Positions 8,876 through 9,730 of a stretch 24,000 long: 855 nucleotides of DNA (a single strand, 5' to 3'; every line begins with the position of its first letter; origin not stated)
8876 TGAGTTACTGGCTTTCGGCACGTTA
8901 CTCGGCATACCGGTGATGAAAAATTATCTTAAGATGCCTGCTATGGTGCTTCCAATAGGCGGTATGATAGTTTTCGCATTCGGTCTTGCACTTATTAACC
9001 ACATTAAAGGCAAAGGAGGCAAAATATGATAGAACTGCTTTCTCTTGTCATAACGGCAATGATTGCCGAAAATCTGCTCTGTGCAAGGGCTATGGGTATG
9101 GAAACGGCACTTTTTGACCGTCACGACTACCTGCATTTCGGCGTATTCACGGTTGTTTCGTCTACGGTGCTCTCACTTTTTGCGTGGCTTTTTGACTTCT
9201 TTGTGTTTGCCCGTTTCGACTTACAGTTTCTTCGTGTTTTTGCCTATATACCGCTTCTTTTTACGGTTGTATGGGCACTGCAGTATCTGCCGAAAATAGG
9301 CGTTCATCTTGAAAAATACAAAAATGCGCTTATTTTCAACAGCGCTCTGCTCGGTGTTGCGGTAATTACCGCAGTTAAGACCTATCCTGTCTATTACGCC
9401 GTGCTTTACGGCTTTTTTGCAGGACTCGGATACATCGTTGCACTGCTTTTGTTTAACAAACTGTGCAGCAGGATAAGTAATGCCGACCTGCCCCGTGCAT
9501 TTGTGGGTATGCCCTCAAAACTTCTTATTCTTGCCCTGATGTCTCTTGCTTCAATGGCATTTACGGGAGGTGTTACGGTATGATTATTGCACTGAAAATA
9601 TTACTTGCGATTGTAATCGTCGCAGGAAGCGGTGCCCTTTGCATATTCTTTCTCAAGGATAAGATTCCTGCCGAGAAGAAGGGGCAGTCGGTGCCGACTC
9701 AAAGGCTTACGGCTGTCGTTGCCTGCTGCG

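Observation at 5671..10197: Intact, translationally coupled rnfCDGEAB operon in which several canonical cofactor-binding signatures appear replaced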

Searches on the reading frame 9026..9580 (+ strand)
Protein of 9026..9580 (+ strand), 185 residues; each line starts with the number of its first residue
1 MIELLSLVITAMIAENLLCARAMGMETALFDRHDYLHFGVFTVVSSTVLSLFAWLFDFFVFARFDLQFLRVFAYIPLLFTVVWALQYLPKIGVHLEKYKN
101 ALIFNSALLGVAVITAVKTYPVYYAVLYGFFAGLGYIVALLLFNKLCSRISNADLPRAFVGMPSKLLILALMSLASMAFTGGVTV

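Call 3: search_protein_families(library=pfam, proteins=[window:9026-9580:+], max_evalue=0.01)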
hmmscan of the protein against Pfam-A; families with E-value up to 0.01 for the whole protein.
window:9026-9580:+ (185 aa): 1 family
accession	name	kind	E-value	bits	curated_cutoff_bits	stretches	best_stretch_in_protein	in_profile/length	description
PF02508.19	Rnf-Nqr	-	9.3e-12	45.8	23.8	1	5-181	2-172/174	Rnf-Nqr subunit, membrane protein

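Call 4: search_protein_families(library=ncbifam, proteins=[window:9026-9580:+], max_evalue=0.01)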
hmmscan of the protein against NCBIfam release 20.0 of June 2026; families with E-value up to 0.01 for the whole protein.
window:9026-9580:+ (185 aa): 6 families
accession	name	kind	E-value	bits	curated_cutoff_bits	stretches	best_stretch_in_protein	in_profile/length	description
TIGR01943.1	rnfA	subfamily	1.2e-18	68.3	229.3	1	4-181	3-188/190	RnfABCDGE type electron transport complex subunit A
NF003481.0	PRK05151.1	equivalog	1.3e-17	64.6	240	1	1-183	1-191/193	electron transport complex subunit RsxA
TIGR01940.1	nqrE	equivalog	1.8e-10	41.5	247.55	1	5-181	4-198/200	NADH:ubiquinone reductase (Na(+)-transporting) subunit E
NF041835.1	rnfA_Methano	equivalog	2.7e-09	37.7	300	1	43-179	48-189/195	Rnf electron transport complex subunit RnfA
NF002200.0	PRK01061.1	equivalog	2.1e-07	30.8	351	1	53-181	77-208/250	Na(+)-translocating NADH-quinone reductase subunit E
NF009108.0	PRK12456.1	equivalog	3.2e-06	27.4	398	1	62-181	72-196/199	Na(+)-translocating NADH-quinone reductase subunit E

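Call 7: search_solved_structures(query=window:9026-9580:+, max_evalue=0.01, show_alignments=3)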
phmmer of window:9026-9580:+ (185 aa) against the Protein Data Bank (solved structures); distinct sequences matched with E-value up to 0.01: 4.
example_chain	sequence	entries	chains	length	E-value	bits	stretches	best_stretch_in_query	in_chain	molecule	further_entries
8ahx_A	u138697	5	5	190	1.5e-11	48.1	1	41-181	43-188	Ion-translocating oxidoreductase complex subunit A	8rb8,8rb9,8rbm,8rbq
9eri_A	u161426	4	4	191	5.4e-09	39.7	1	4-181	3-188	Na(+)-translocating ferredoxin:NAD(+) oxidoreductase complex subunit A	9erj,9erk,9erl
7zc6_A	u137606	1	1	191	1.7e-08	38.2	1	4-181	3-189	RnfA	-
7xk3_E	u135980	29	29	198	0.00053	23.5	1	5-181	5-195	Na(+)-translocating NADH-quinone reductase subunit E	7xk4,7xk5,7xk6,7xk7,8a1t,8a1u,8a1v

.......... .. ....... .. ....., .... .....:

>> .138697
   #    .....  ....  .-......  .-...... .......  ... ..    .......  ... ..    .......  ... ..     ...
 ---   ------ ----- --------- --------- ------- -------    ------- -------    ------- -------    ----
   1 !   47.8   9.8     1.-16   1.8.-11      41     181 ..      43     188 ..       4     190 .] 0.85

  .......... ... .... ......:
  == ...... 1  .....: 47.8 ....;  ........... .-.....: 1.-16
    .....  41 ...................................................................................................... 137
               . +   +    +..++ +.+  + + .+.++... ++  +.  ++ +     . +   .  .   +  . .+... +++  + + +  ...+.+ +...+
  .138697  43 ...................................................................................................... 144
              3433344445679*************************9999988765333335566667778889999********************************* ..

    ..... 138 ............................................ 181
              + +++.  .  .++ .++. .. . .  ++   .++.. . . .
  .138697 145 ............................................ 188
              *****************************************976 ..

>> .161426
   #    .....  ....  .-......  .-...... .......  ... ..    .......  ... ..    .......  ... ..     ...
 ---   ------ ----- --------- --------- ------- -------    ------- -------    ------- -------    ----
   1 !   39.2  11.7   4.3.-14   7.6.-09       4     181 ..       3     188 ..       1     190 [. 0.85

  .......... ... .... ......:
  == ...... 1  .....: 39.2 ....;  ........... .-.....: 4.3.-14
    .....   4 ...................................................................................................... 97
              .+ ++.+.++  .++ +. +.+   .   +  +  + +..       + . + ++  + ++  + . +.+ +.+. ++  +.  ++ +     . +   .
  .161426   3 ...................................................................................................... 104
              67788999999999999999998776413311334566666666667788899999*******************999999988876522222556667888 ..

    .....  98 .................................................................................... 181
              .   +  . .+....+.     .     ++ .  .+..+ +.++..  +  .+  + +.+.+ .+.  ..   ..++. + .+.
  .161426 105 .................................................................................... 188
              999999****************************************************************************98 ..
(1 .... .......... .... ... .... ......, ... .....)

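Call 13: find_homologous_proteins(query=window:9026-9580:+, max_evalue=0.001)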
Query window:9026-9580:+ (185 aa): 6 proteins with E <= 0.001 among 443 candidates.
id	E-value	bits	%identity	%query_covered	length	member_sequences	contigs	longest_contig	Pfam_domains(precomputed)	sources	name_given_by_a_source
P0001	1.2e-107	376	97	100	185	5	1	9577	PF02508.20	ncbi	-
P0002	4.8e-100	351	88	100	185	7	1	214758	PF02508.20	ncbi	-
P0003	6.3e-100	351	88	100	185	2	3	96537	PF02508.20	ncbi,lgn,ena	-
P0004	1.5e-60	222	57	99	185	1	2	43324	PF02508.20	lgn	-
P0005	4.3e-40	156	91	47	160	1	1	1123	PF02508.20,PF01316.28,PF00919.27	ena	-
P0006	1.3e-11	63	35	95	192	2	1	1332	PF02508.20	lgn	-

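Call 15: find_encoding_contigs(protein=P0002, flank=10000, max_places=4)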
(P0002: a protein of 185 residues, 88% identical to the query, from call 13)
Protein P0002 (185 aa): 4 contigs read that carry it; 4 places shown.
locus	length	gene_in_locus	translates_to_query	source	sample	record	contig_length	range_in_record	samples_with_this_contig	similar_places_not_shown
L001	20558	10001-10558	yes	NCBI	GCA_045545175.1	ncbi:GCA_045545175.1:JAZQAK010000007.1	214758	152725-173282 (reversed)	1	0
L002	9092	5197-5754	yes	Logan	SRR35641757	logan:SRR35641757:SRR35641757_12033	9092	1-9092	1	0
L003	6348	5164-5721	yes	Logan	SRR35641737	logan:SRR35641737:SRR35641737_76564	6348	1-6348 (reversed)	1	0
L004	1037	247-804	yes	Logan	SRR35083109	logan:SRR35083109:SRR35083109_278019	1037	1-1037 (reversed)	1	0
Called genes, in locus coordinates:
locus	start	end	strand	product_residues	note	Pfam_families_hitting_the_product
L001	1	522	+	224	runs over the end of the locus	PF00702:Hydrolase, PF13419:HAD_2, PF13242:Hydrolase_like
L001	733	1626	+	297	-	PF01595:CNNM, PF00571:CBS (weak)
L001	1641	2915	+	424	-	PF01595:CNNM, PF00571:CBS (weak), PF03471:CorC_HlyC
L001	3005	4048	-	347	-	PF13616:Rotamase_3 (weak)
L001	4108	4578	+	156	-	-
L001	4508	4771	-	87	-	PF12844:HTH_19, PF13443:HTH_26 (weak), PF13560:HTH_31, PF01381:HTH_3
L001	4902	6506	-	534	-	PF12072:RNase_Y_N, PF00013:KH_1 (weak), PF01966:HD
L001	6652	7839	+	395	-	PF13375:RnfC_N, PF13183:Fer4_8 (faint), PF13534:Fer4_17 (faint), PF13237:Fer4_10 (weak), PF13187:Fer4_9 (faint)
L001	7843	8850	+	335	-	PF03116:NQR2_RnfD_RnfE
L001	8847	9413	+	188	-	-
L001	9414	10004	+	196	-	PF02508:Rnf-Nqr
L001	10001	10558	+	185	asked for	PF02508:Rnf-Nqr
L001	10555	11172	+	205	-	PF12798:Fer4_3 (faint), PF12837:Fer4_6 (faint), PF12838:Fer4_7, PF13187:Fer4_9 (weak), PF00037:Fer4 (weak), PF13187:Fer4_9 (weak), PF12838:Fer4_7 (weak), PF13187:Fer4_9 (weak), +4 more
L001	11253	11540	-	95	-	PF20648:DUF6809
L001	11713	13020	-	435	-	PF01595:CNNM, PF00571:CBS, PF03471:CorC_HlyC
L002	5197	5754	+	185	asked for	PF02508:Rnf-Nqr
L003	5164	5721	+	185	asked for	PF02508:Rnf-Nqr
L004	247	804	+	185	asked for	PF02508:Rnf-Nqr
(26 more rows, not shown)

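Call 16: find_encoding_contigs(protein=P0004, flank=10000, max_places=3)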
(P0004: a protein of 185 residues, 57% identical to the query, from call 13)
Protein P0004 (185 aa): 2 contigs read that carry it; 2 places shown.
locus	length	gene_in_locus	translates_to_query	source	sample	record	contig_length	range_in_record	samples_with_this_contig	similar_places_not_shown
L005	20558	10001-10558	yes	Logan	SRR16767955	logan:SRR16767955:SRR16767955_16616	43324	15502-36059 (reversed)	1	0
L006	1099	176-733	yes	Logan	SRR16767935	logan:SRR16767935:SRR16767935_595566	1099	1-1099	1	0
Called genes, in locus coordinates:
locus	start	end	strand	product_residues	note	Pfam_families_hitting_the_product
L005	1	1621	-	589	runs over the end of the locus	PF01136:Peptidase_U32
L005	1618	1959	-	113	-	PF05164:ZapA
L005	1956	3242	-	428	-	PF00171:Aldedh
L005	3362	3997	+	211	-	PF00730:HhH-GPD, PF00633:HHH (weak), PF10576:EndIII_4Fe-2S (faint)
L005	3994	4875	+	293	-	PF00781:DAGK_cat, PF19279:YegS_C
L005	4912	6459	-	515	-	PF12072:RNase_Y_N, PF00013:KH_1, PF22891:KH_PNO1_2nd (faint), PF01966:HD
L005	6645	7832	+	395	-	PF13375:RnfC_N, PF01512:Complex1_51K, PF24836:NQRA_2nd (weak), PF13237:Fer4_10 (weak), PF00037:Fer4 (faint), PF12838:Fer4_7 (weak), PF13183:Fer4_8 (weak), PF13187:Fer4_9 (weak), +1 more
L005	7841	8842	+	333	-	PF03116:NQR2_RnfD_RnfE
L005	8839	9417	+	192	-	-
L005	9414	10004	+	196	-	PF02508:Rnf-Nqr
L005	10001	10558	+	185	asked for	PF02508:Rnf-Nqr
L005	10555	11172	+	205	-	PF00037:Fer4 (faint), PF12837:Fer4_6 (faint), PF13237:Fer4_10 (faint), PF13484:Fer4_16 (faint), PF14697:Fer4_21 (faint), PF12838:Fer4_7 (weak), PF13187:Fer4_9 (weak), PF12838:Fer4_7 (weak), +1 more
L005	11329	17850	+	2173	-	-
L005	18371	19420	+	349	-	PF13616:Rotamase_3 (weak)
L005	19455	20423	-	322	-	PF00308:Bac_DnaA, PF01695:IstB_IS21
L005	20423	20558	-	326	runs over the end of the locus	PF07261:DnaB_2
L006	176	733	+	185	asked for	PF02508:Rnf-Nqr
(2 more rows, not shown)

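Call 17: find_encoding_contigs(protein=P0006, flank=10000, max_places=3)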
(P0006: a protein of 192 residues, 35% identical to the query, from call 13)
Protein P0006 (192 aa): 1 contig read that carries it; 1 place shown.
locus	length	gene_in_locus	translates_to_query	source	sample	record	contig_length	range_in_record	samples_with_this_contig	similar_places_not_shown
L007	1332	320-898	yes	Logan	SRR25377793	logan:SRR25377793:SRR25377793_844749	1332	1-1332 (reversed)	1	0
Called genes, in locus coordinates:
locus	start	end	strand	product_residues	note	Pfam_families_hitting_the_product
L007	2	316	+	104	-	?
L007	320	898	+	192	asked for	PF02508:Rnf-Nqr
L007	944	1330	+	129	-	?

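Call 21: search_protein_representatives(protein=window:9026-9580:+)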
Query: 185 residues. Proteins with E-value up to 0.001 (for the whole library): 713; up to 1e-10: 36; up to 1e-30: 2. The best 150 are listed.
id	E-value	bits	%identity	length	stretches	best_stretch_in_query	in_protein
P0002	1.5e-100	350.9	88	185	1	1-184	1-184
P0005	1.4e-40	155.7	90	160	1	98-185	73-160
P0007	3.9e-21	92.3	65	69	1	1-69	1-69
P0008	4.9e-20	88.8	35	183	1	7-181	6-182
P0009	1.6e-18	83.8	32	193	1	1-181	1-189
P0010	1.6e-16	77.3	32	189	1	3-181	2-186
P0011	1.6e-15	74.1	35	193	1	3-181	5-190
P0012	9.7e-15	71.5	30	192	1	4-182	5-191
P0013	1.1e-14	71.4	30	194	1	5-181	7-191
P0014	1.5e-14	70.9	35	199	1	3-180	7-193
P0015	3.6e-14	69.6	32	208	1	5-180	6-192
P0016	6.2e-14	68.9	32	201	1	9-181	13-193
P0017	1.5e-13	67.6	30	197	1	4-179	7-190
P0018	2.4e-13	67.0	28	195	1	3-181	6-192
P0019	2.4e-13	67.0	29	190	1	7-181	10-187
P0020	8.1e-13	65.3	26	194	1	1-181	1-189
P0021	1.1e-12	64.8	33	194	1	3-181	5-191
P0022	5.1e-12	62.7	30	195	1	2-183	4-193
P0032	2.8e-11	60.3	27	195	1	3-181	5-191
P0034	4.6e-11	59.5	29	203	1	2-176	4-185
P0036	5.2e-11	59.4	34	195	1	1-181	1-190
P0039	9.2e-11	58.6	34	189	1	3-179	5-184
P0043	1.7e-10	57.7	24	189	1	3-178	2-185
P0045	1.9e-10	57.6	28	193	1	1-181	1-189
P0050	2.2e-10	57.3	28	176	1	3-179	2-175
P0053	3.1e-10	56.8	24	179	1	4-173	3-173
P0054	3.4e-10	56.7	29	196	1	3-181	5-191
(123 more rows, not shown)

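Call 24: find_encoding_contigs(protein=P0008, flank=8000, max_places=2)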
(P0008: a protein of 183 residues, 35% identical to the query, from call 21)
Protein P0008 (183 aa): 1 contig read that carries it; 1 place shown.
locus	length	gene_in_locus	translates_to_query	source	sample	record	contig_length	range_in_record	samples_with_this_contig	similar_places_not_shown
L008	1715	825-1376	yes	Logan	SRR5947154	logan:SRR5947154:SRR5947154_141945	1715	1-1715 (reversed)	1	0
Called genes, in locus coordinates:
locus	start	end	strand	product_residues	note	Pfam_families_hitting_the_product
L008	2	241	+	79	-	?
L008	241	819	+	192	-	PF02508:Rnf-Nqr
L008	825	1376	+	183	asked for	PF02508:Rnf-Nqr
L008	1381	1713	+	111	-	?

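Call 45: list_cluster_members(proteins=[P0008, P0010, P0013, P0015, P0017, P0019, P0020, P0021, P0022, P0009])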
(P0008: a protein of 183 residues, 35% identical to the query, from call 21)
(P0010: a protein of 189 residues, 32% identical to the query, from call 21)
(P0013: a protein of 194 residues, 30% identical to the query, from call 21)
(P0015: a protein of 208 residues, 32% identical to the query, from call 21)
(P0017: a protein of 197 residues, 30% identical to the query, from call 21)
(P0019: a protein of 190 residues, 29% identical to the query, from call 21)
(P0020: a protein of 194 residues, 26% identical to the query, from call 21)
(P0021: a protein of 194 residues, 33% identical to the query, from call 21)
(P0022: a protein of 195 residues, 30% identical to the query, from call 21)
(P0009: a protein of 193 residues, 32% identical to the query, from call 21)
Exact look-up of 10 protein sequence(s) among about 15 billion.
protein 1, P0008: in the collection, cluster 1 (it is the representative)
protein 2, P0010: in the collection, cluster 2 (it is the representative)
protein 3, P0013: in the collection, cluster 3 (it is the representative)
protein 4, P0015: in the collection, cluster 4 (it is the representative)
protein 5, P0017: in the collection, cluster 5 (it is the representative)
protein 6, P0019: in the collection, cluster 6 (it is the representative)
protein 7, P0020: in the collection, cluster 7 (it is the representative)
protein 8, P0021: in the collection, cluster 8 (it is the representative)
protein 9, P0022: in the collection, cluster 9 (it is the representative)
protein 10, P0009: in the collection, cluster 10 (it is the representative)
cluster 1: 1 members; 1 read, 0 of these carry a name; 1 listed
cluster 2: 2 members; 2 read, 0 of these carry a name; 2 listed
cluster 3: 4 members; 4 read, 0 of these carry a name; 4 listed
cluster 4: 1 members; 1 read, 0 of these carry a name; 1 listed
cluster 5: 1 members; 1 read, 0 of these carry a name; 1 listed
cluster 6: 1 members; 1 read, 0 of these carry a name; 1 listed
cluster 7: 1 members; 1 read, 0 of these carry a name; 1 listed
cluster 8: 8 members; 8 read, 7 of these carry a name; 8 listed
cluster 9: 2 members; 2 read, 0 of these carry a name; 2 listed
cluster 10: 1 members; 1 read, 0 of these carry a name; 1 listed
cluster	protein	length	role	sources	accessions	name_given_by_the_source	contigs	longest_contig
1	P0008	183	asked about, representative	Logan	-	-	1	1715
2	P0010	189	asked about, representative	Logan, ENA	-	-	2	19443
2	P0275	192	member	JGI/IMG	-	-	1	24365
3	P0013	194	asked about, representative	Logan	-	-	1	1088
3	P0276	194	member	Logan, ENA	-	-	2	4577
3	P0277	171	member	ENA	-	-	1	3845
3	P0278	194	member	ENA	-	-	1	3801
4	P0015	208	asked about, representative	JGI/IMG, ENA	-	-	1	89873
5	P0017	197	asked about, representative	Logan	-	-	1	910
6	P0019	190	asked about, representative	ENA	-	-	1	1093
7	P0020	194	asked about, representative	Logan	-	-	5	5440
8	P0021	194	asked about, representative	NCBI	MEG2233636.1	MAG: Rnf-Nqr domain containing protein [Oscillospiraceae bacterium]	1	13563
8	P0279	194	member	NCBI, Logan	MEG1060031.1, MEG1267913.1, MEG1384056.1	MAG: Rnf-Nqr domain containing protein [Oscillospiraceae bacterium]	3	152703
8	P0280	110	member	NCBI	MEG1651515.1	MAG: Rnf-Nqr domain containing protein, partial [Oscillospiraceae bacterium]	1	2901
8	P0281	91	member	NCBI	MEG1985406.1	MAG: Rnf-Nqr domain containing protein, partial [Oscillospiraceae bacterium]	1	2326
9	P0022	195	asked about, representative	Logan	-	-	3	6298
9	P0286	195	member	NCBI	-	-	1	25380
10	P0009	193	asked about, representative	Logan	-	-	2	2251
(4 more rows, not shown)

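Call 46: find_encoding_contigs(protein=P0279, flank=7000, max_places=1)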
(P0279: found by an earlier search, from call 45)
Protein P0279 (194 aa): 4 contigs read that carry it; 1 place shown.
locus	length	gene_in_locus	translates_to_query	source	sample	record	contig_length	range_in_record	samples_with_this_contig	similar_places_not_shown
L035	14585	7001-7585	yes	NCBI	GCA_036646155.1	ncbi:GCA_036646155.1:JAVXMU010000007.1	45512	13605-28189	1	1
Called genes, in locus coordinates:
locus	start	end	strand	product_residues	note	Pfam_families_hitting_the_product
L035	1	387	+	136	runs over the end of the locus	PF07009:NusG_II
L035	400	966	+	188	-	PF07456:Hpre_diP_synt_I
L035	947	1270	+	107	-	PF07784:DUF1622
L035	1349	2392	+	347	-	-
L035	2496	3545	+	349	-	PF02424:ApbE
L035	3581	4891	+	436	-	PF13375:RnfC_N, PF01512:Complex1_51K, PF10531:SLBB, PF12797:Fer4_2 (faint), PF13237:Fer4_10, PF12838:Fer4_7, PF13183:Fer4_8 (weak), PF13187:Fer4_9 (weak)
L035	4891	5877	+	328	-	PF03116:NQR2_RnfD_RnfE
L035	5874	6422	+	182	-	PF04205:FMN_bind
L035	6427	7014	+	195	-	PF02508:Rnf-Nqr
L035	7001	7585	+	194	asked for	PF02508:Rnf-Nqr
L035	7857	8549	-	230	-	PF04172:LrgB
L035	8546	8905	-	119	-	PF03788:LrgA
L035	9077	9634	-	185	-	PF05683:Fumerase_C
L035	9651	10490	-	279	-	PF05681:Fumerase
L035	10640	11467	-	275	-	PF03372:Exo_endo_phos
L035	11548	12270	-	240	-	PF02146:SIR2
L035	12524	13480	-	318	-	-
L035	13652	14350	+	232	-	PF04012:PspA_IM30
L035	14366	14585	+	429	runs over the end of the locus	-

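Call 47: find_encoding_contigs(protein=P0015, flank=7000, max_places=1)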
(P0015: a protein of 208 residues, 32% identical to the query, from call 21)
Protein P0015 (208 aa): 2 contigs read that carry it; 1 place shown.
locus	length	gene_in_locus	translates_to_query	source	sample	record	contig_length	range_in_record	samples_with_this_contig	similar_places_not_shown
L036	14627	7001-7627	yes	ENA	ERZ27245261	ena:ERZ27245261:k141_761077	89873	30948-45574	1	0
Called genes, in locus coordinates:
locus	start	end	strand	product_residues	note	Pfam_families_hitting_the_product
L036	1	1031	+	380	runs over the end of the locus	PF01551:Peptidase_M23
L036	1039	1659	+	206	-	PF02163:Peptidase_M50 (weak)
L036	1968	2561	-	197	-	PF05389:MecA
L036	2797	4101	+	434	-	PF13375:RnfC_N, PF01512:Complex1_51K, PF13534:Fer4_17 (faint), PF13187:Fer4_9 (faint), PF00037:Fer4 (faint), PF12838:Fer4_7, PF13237:Fer4_10, PF14697:Fer4_21 (weak), +1 more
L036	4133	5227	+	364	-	PF03116:NQR2_RnfD_RnfE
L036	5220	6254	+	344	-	PF04205:FMN_bind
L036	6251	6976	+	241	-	PF02508:Rnf-Nqr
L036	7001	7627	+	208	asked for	PF02508:Rnf-Nqr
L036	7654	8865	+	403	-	PF13200:DUF4015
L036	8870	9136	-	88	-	PF05239:PRC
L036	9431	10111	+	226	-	PF06414:Zeta_toxin (faint), PF10609:ParA (weak)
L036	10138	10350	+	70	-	PF12797:Fer4_2 (faint), PF12837:Fer4_6 (faint), PF13237:Fer4_10 (weak), PF25160:LdpA_Fe-S-bd (faint), PF14697:Fer4_21 (weak), PF12838:Fer4_7, PF13187:Fer4_9 (weak), PF13484:Fer4_16 (weak), +2 more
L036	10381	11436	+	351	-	PF02776:TPP_enzyme_N (weak), PF01855:POR_N, PF02780:Transketolase_C, PF17147:PFOR_II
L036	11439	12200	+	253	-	PF02775:TPP_enzyme_C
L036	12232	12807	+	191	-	PF01558:POR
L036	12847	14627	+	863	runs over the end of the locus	PF08532:Glyco_hydro_42M (weak)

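Call 48: find_encoding_contigs(protein=P0010, flank=7000, max_places=1)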
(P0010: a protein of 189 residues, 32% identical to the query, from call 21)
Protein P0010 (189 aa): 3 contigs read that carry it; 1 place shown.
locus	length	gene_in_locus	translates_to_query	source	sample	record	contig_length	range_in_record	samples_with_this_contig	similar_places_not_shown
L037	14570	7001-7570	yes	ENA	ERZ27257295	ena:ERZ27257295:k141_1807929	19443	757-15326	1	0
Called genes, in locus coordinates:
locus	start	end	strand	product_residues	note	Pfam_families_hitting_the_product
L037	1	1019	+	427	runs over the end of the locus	PF07581:Glug (faint)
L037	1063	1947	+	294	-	-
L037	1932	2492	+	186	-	-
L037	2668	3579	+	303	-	PF01244:Peptidase_M19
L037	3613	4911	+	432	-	PF13375:RnfC_N, PF01512:Complex1_51K, PF10531:SLBB, PF12838:Fer4_7 (weak), PF13183:Fer4_8 (weak), PF13187:Fer4_9 (weak), PF13237:Fer4_10 (weak)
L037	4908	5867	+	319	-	PF03116:NQR2_RnfD_RnfE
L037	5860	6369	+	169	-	-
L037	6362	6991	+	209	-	PF02508:Rnf-Nqr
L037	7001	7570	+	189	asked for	PF02508:Rnf-Nqr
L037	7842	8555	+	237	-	PF00535:Glycos_transf_2, PF13641:Glyco_tranf_2_3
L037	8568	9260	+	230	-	PF00395:SLH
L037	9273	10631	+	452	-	PF16755:Beta-prop_NUP159_NUP214 (faint), PF23335:Beta-prop_IFT80_2nd (weak)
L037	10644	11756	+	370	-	PF00712:DNA_pol3_beta, PF02767:DNA_pol3_beta_2, PF02768:DNA_pol3_beta_3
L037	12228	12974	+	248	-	-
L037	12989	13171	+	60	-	-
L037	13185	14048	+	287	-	-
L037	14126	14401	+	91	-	-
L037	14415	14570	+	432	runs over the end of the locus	PF00278:Orn_DAP_Arg_deC, PF02784:Orn_Arg_deC_N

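Call 60: find_homologous_proteins(query=P0008, max_evalue=0.00001)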
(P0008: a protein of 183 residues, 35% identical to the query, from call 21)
Query P0008 (183 aa): 2 proteins with E <= 0.00001 among 90 candidates.
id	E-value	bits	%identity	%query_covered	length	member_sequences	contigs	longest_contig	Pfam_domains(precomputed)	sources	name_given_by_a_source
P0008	4.2e-112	390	100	100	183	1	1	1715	PF02508.20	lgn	-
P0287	1.2e-8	53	26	92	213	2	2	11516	PF02508.20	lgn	-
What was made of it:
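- Tried and rejected: P0008 (locus L008), the closest outside RnfA, is a singleton on a 1.7-kb contig (call 60), so that possible intermediate could not be completed.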
